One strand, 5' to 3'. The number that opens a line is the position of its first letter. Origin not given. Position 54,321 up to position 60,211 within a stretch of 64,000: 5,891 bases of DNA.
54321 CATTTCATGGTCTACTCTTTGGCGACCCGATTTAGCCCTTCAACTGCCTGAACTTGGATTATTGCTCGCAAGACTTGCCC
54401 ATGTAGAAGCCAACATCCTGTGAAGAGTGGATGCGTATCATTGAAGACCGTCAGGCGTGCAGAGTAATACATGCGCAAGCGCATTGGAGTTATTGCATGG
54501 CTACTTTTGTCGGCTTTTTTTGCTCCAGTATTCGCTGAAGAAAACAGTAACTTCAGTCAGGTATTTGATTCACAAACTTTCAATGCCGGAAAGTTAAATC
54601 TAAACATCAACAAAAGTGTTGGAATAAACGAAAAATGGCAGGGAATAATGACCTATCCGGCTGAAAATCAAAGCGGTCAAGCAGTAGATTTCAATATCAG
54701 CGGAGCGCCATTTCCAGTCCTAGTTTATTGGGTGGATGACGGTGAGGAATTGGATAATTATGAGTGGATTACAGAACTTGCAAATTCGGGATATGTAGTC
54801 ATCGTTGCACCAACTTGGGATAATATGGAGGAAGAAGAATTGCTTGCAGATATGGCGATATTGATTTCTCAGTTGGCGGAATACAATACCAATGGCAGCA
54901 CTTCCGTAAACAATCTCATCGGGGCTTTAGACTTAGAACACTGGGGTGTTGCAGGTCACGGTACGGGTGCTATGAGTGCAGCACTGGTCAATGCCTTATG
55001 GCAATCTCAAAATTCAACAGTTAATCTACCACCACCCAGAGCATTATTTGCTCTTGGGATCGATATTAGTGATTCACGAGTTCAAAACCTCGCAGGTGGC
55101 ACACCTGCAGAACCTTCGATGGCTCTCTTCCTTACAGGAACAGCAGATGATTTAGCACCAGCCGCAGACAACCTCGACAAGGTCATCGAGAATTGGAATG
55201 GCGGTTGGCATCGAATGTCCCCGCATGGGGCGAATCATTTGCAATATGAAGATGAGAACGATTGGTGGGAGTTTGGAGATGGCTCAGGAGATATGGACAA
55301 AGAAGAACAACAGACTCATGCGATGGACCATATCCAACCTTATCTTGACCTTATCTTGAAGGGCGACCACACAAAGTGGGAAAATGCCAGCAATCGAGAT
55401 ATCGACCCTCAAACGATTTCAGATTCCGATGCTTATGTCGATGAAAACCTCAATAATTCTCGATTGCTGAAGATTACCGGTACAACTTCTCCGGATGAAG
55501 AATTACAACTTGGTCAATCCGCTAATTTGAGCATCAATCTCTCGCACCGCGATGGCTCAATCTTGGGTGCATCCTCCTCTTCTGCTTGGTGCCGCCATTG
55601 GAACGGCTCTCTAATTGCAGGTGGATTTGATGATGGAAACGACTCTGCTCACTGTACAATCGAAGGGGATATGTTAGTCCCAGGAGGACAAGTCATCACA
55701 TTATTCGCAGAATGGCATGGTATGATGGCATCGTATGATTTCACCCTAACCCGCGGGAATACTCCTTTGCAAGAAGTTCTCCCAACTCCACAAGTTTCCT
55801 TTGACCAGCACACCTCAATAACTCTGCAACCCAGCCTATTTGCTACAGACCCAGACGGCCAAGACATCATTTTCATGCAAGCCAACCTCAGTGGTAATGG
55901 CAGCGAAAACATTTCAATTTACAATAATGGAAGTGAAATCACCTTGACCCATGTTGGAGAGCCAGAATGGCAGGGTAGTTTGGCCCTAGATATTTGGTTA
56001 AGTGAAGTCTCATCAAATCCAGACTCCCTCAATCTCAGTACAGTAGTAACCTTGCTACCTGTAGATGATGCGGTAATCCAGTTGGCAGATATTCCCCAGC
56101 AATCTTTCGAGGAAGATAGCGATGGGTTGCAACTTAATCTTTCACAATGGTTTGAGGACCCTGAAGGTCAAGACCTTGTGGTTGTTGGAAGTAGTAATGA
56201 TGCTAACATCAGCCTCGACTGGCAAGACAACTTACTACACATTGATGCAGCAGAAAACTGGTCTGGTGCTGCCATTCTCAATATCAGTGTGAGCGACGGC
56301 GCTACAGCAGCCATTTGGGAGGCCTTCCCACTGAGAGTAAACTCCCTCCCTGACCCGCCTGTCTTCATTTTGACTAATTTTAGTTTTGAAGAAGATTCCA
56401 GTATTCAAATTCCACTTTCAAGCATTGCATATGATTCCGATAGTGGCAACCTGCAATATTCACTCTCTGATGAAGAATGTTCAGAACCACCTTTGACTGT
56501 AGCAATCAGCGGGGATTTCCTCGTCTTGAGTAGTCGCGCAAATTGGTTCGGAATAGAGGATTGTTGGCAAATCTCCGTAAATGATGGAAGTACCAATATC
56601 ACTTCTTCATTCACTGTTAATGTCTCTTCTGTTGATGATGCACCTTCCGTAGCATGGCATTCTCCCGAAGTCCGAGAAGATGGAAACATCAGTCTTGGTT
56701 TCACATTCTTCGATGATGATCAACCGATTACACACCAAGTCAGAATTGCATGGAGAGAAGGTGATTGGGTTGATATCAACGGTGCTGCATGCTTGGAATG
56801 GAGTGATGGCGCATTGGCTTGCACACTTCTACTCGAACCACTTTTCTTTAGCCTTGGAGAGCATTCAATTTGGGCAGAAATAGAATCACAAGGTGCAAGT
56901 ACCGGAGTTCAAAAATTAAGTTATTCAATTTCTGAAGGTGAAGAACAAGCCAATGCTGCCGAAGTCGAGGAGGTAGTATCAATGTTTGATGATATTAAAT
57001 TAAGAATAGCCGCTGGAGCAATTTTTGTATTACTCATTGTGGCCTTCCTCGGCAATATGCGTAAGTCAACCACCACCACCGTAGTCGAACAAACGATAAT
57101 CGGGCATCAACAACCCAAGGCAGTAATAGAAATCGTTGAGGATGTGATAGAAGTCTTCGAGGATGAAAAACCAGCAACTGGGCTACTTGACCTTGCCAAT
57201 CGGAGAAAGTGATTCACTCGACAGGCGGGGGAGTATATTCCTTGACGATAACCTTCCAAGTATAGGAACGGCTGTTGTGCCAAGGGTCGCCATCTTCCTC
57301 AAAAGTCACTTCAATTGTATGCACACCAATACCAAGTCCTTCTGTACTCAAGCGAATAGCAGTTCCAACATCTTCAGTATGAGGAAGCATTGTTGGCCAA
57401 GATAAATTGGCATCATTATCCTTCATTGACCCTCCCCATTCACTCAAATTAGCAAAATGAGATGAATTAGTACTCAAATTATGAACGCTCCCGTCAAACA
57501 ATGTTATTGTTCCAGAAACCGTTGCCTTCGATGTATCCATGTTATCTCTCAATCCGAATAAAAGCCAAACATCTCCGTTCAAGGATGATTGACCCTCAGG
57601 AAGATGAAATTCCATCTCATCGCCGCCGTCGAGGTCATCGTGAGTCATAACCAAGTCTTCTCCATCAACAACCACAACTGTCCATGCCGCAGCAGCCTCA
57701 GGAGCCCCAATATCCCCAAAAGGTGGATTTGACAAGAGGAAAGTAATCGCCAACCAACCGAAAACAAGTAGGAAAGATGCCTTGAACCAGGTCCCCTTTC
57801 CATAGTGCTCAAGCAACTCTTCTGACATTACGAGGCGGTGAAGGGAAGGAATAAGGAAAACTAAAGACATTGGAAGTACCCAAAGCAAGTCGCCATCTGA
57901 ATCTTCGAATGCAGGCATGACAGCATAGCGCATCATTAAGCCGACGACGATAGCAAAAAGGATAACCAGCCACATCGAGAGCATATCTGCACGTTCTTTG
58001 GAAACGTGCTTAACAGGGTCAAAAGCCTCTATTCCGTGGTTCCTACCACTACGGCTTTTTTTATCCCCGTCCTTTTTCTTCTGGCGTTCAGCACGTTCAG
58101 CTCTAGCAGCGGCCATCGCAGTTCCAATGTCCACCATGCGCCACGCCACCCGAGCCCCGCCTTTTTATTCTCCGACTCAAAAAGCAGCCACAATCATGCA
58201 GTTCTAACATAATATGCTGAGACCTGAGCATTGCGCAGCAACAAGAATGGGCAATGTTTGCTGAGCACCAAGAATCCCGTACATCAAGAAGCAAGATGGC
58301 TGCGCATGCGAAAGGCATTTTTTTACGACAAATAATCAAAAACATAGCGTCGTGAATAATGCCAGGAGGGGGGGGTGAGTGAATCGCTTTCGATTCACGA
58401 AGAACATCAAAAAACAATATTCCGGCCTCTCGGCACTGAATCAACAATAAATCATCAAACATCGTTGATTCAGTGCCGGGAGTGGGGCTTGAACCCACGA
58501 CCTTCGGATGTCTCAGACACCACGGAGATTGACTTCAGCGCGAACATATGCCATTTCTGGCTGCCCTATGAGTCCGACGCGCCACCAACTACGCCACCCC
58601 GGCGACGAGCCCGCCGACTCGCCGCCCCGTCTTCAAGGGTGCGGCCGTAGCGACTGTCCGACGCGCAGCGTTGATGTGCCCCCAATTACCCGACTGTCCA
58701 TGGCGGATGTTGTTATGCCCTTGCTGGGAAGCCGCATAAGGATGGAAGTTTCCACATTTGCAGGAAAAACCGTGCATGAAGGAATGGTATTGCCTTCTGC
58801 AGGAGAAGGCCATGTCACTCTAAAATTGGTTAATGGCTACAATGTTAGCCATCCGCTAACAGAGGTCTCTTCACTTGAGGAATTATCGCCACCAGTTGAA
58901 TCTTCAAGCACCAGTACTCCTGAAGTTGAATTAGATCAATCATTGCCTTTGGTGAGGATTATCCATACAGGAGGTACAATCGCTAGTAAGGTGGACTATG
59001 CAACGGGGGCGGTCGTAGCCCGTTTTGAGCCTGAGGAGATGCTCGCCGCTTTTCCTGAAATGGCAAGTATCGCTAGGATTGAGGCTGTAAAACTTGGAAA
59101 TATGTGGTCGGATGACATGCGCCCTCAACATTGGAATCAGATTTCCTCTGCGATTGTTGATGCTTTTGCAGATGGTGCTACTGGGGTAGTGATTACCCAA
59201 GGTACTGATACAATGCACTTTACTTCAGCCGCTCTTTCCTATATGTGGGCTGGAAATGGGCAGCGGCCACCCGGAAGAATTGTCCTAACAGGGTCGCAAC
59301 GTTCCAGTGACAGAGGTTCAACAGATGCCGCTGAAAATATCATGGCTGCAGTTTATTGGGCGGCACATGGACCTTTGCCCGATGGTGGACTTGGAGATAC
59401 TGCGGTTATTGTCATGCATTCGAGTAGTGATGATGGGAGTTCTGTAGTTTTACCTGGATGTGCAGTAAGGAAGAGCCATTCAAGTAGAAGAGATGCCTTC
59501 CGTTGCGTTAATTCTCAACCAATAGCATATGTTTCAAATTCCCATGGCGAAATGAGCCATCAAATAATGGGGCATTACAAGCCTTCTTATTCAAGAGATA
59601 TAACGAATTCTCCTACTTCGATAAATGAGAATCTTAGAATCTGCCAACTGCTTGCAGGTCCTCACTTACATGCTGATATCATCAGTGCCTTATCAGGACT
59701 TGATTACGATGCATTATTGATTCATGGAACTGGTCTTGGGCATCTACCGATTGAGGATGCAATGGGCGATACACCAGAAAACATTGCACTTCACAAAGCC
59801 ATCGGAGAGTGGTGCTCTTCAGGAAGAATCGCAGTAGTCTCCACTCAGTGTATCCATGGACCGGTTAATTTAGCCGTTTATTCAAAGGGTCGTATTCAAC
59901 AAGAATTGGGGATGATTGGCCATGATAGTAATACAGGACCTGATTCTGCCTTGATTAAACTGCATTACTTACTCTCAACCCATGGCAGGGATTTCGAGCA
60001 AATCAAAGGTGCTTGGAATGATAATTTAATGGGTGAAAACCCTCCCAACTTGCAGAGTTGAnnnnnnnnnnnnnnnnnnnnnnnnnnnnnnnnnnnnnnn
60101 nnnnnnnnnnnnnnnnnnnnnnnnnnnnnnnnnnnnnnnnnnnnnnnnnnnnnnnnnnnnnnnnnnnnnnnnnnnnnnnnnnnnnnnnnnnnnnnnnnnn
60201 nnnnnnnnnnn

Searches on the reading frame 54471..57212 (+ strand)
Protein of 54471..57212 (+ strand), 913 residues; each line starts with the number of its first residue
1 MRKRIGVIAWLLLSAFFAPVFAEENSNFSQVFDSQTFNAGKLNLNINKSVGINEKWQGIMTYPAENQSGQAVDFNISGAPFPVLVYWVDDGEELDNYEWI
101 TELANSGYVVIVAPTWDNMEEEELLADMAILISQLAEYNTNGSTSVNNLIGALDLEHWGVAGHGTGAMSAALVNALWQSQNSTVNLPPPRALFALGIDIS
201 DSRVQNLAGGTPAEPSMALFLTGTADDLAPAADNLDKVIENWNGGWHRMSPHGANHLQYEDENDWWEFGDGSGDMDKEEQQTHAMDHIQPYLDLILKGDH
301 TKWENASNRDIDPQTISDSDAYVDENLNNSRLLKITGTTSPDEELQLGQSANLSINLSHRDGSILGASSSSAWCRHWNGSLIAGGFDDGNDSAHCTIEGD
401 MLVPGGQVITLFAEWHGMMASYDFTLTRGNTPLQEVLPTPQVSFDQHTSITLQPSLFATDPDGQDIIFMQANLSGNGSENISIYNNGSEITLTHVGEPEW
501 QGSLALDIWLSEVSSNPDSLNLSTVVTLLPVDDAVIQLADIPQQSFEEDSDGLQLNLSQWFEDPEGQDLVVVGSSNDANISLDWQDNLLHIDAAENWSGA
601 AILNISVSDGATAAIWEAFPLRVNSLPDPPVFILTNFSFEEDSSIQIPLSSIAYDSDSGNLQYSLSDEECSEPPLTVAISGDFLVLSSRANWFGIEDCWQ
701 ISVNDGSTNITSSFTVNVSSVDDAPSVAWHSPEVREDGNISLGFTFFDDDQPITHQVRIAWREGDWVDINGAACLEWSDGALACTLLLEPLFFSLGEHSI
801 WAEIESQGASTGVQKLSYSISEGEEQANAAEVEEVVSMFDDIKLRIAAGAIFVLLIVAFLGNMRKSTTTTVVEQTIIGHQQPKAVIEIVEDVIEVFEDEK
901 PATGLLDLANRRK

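Call 88: search_protein_families(library=pfam, proteins=[window:54471-57212:+], max_evalue=0.0001)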
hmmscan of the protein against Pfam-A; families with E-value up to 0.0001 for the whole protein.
window:54471-57212:+ (913 aa): 2 families
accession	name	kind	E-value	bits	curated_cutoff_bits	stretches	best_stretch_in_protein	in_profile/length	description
PF17963.7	Big_9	-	6e-08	33.9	23.6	0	628-718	2-88/89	Bacterial Ig domain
PF17803.7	Cadherin_4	-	1.8e-06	28.8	25.1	0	714-744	3-35/71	Bacterial cadherin-like domain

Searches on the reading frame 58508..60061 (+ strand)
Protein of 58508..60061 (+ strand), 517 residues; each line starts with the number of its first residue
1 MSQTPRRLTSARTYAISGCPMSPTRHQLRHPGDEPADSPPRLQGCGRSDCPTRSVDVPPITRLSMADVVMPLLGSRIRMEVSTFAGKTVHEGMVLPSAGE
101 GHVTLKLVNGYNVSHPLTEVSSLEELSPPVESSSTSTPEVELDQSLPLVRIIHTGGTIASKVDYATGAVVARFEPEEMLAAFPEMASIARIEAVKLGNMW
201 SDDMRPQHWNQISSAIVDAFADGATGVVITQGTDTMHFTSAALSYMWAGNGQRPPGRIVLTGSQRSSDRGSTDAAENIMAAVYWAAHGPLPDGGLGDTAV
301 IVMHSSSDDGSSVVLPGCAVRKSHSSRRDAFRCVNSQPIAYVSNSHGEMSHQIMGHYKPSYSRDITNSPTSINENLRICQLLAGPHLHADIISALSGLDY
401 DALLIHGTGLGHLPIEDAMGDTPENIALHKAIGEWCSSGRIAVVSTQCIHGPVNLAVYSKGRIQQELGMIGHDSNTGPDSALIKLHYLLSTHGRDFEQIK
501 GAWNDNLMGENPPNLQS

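Call 88: search_protein_families(library=pfam, proteins=[window:58508-60061:+], max_evalue=0.0001)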
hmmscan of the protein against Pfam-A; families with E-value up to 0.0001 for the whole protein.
window:58508-60061:+ (517 aa): 3 families
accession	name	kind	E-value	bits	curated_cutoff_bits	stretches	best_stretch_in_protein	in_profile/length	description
PF00710.25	Asparaginase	-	7.7e-49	166.3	22.5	1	149-351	2-189/193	Asparaginase, N-terminal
PF17763.6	Asparaginase_C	-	4.1e-14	53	34.6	1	383-500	7-111/114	Glutaminase/Asparaginase C-terminal domain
PF18195.6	GatD_N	-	1e-05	25.2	25.7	1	86-113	12-42/54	GatD N-terminal domain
